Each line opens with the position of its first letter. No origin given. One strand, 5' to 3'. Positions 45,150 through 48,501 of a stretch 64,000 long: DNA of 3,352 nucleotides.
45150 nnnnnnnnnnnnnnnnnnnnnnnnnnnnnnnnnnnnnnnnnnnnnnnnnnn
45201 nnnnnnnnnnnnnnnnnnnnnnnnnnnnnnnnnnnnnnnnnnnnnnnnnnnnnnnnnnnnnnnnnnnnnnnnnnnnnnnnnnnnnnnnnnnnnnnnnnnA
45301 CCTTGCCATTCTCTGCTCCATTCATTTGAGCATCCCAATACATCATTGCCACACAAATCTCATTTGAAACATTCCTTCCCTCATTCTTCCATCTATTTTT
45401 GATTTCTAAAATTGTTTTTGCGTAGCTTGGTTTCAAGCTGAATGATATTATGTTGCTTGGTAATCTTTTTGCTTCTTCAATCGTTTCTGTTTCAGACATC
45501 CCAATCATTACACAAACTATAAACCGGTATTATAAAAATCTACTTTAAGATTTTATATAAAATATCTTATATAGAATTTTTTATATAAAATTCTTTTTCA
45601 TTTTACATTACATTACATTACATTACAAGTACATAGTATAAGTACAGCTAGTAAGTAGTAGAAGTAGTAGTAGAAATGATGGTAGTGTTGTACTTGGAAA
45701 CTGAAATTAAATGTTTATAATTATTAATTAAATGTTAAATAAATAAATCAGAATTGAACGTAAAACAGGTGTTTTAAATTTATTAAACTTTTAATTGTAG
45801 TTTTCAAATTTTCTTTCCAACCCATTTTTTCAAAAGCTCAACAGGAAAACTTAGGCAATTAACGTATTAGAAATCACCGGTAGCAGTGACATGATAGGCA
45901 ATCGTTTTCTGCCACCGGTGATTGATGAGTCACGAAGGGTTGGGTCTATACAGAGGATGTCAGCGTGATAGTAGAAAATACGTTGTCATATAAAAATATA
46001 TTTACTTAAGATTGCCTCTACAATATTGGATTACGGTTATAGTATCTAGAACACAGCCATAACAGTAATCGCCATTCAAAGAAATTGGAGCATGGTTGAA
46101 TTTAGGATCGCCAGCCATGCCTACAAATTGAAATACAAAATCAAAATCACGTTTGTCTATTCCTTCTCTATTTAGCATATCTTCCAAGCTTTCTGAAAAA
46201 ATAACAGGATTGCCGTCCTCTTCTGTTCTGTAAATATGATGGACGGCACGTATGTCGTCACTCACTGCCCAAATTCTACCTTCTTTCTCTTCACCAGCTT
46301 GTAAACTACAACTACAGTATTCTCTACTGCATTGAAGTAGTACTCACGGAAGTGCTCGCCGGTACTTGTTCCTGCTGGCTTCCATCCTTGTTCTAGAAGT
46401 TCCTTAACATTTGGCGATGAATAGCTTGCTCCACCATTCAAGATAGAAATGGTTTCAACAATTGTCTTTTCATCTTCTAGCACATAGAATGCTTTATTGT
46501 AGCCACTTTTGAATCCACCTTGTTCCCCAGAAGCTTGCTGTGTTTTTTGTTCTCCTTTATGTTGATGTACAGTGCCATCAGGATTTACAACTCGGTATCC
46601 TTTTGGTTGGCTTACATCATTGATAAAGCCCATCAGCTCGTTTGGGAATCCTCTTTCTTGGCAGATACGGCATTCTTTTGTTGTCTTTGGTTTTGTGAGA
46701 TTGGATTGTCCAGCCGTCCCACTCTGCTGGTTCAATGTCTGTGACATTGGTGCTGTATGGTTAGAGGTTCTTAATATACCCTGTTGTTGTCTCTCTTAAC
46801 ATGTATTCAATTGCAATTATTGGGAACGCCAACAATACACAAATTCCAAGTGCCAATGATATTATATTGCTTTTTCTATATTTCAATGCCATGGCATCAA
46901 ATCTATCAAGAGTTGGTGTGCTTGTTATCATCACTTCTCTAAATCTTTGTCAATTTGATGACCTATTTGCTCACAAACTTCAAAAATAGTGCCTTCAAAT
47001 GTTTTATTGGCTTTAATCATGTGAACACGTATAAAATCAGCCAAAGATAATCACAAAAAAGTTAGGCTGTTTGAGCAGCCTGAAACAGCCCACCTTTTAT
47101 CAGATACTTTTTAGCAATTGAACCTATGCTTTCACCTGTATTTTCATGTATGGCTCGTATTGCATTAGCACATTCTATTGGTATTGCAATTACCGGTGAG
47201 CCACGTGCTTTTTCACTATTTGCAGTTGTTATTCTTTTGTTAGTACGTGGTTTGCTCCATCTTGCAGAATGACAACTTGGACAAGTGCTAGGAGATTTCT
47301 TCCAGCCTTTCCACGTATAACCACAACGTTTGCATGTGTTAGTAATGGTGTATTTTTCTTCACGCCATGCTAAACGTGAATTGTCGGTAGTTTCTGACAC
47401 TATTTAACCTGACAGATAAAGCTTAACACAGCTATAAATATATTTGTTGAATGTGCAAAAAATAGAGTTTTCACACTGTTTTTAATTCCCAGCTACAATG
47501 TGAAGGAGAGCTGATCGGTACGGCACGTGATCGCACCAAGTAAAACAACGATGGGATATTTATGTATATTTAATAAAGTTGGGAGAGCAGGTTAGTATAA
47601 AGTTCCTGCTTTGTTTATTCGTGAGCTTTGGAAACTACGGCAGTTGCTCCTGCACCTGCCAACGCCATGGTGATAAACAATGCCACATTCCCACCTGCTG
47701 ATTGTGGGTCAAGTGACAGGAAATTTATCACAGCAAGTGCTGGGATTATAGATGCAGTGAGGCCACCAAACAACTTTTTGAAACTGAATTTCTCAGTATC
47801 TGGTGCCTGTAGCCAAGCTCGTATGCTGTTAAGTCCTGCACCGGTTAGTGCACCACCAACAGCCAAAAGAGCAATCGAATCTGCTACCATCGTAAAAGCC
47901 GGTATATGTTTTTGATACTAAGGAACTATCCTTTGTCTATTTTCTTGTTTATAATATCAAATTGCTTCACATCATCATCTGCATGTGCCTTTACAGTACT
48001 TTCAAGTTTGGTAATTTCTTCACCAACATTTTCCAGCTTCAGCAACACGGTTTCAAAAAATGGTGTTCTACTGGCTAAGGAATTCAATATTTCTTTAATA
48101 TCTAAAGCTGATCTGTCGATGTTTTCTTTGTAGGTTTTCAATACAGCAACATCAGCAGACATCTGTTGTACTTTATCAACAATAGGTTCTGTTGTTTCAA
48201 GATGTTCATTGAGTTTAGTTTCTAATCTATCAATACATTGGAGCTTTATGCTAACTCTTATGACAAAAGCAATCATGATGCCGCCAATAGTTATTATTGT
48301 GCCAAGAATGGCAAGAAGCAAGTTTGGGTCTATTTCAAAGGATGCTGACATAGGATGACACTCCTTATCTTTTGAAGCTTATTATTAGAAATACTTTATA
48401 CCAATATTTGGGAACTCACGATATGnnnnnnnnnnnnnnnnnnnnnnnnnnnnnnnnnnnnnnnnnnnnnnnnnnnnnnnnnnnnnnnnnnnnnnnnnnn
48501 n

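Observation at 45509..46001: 490-bp AT-rich intergenic region with microsatellites and GC-rich nested inverted repeats beside the replication module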

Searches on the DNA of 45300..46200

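Call 6: search_rna_families(source=window, start=45300, end=46200, threshold=evalue, max_evalue=10, show_alignments=3)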
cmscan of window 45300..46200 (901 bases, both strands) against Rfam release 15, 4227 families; matches with E-value up to 10: 3.
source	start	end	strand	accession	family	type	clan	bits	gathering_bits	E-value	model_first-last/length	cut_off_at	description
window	45412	45453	+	RF04194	mir-57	Gene; miRNA;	-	14.2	44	8.1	1-84/84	no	mir-57 microRNA precursor family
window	45785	45831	-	RF02422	Bp1_738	Gene; sRNA;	-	12.2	45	8.3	1-208/208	no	Burkholderia sRNA Bp1_Cand738_SIPHT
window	45671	45777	+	RF01295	SCARNA7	Gene; snRNA; snoRNA; scaRNA;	-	10.2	65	4.2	1-330/330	no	Small Cajal body-specific RNA 7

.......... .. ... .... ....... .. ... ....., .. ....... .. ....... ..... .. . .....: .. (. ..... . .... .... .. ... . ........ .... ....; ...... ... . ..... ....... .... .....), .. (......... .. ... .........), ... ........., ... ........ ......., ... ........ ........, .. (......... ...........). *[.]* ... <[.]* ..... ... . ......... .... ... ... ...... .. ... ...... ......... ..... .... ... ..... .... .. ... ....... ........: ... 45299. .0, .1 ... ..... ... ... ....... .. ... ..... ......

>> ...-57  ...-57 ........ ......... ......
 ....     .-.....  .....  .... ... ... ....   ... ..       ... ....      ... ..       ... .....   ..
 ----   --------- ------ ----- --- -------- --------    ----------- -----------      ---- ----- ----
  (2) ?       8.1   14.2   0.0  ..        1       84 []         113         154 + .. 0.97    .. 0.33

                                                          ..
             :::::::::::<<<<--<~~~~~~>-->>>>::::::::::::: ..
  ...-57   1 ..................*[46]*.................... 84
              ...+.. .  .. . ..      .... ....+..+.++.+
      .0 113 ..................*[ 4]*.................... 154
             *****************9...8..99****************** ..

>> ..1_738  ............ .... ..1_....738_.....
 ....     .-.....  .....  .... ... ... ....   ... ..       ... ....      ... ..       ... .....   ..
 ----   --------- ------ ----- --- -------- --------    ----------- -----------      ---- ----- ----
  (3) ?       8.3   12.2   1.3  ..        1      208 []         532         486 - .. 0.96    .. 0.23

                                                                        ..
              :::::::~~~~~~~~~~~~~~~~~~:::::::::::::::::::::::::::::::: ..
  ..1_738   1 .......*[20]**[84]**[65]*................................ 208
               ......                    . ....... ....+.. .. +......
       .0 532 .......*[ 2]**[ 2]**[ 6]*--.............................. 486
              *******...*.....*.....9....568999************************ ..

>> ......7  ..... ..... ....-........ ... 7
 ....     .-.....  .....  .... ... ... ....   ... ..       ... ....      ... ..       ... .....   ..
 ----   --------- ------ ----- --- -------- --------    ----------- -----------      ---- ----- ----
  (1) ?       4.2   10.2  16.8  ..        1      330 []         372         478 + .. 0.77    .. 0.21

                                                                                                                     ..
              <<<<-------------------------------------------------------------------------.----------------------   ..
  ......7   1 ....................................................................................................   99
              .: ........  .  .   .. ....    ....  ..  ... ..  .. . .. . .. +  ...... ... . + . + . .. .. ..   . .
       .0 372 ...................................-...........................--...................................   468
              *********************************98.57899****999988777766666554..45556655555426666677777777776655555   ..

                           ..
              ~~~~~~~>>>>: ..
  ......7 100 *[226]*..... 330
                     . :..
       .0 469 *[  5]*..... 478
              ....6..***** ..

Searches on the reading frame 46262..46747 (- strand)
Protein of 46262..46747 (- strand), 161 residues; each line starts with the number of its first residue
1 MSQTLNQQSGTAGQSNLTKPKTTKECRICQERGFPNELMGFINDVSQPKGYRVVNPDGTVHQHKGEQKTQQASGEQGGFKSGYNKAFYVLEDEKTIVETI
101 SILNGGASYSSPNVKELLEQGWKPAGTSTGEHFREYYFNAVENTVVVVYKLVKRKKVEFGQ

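Call 9: search_protein_families(library=pfam, proteins=[window:46262-46747:-], max_evalue=0.01)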
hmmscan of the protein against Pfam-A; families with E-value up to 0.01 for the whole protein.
window:46262-46747:- (161 aa): 0 families

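Call 14: find_related_loci(query=window:46262-46747:-, collection=viral_contigs, flank=4000)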
Query window:46262-46747:- (161 aa) in viral_contigs; peptide patterns used: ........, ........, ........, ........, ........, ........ (x = any residue, [..] = any of these).
5 stretches matched a pattern, but none encodes a relative of the query by tblastn (E <= 1e-3).

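Call 32: find_related_loci(query=A3, collection=metagenome_contigs, flank=6000)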
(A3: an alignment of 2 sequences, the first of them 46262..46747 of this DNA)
Query A3 (161 aa) in metagenome_contigs; peptide patterns used: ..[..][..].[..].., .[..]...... (x = any residue, [..] = any of these).
243 stretches matched a pattern, but none encodes a relative of the query by tblastn (E <= 1e-3).

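Call 33: find_related_loci(query=A3, collection=viral_contigs, flank=6000)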
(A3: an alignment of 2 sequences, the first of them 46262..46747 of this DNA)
Query A3 (161 aa) in viral_contigs; peptide patterns used: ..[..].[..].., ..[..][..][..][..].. (x = any residue, [..] = any of these).
102 stretches matched a pattern, but none encodes a relative of the query by tblastn (E <= 1e-3).

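Call 34: find_homologous_proteins(query=A3, max_evalue=0.001)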
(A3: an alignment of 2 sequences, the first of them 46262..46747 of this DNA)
Query A3 (2 sequences) (161 aa, profile of the alignment): 2 proteins with E <= 0.001 among 1289 candidates.
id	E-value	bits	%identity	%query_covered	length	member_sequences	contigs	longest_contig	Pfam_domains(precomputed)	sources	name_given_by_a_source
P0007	1.4e-93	329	100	100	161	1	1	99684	-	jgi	-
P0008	2.2e-85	303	49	99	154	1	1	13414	-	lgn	-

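Call 75: search_protein_families(library=phrogs, proteins=[window:46262-46747:-], max_evalue=0.01)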
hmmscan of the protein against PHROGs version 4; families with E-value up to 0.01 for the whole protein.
window:46262-46747:- (161 aa): 0 families

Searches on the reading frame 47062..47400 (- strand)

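Call 9: search_protein_families(library=pfam, proteins=[window:47062-47400:-], max_evalue=0.01)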
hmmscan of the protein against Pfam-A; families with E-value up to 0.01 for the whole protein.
window:47062-47400:- (112 aa): 4 families
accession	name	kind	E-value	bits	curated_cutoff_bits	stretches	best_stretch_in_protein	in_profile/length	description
PF21349.2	RUBY_RBDX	-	0.00038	20.3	26.5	1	23-45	3-24/30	Rubrerythrin, rubredoxin-like domain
PF23470.1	Zn_ribbon_PF0610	-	0.00061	19.9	26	1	22-52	3-33/39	PF0610 rubredoxin-like zinc beta-ribbon domain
PF01155.25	HypA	-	0.0024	18.3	28.9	1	15-48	65-97/112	Hydrogenase/urease nickel incorporation, metallochaperone, hypA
PF23430.1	DUF7117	-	0.0036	17.4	28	1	22-62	8-47/232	Family of unknown function (DUF7117)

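Call 75: search_protein_families(library=phrogs, proteins=[window:47062-47400:-], max_evalue=0.01)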
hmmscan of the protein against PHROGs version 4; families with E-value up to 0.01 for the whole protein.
window:47062-47400:- (112 aa): 1 family
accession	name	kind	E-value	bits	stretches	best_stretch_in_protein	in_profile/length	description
phrog_4293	-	unknown function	0.0026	19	0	37-73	30-66/124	-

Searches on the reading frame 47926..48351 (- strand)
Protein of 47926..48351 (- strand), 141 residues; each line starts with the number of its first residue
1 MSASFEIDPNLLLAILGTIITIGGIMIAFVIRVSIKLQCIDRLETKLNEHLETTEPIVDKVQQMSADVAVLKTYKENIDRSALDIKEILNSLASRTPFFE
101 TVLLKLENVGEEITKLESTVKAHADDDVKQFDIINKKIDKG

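Call 9: search_protein_families(library=pfam, proteins=[window:47926-48351:-], max_evalue=0.01)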
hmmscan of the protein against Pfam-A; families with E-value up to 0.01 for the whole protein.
window:47926-48351:- (141 aa): 0 families

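Call 75: search_protein_families(library=phrogs, proteins=[window:47926-48351:-], max_evalue=0.01)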
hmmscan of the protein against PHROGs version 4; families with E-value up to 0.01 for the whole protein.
window:47926-48351:- (141 aa): 1 family
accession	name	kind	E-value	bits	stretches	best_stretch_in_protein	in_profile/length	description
phrog_1009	-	unknown function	0.0099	17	0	13-120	12-99/103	-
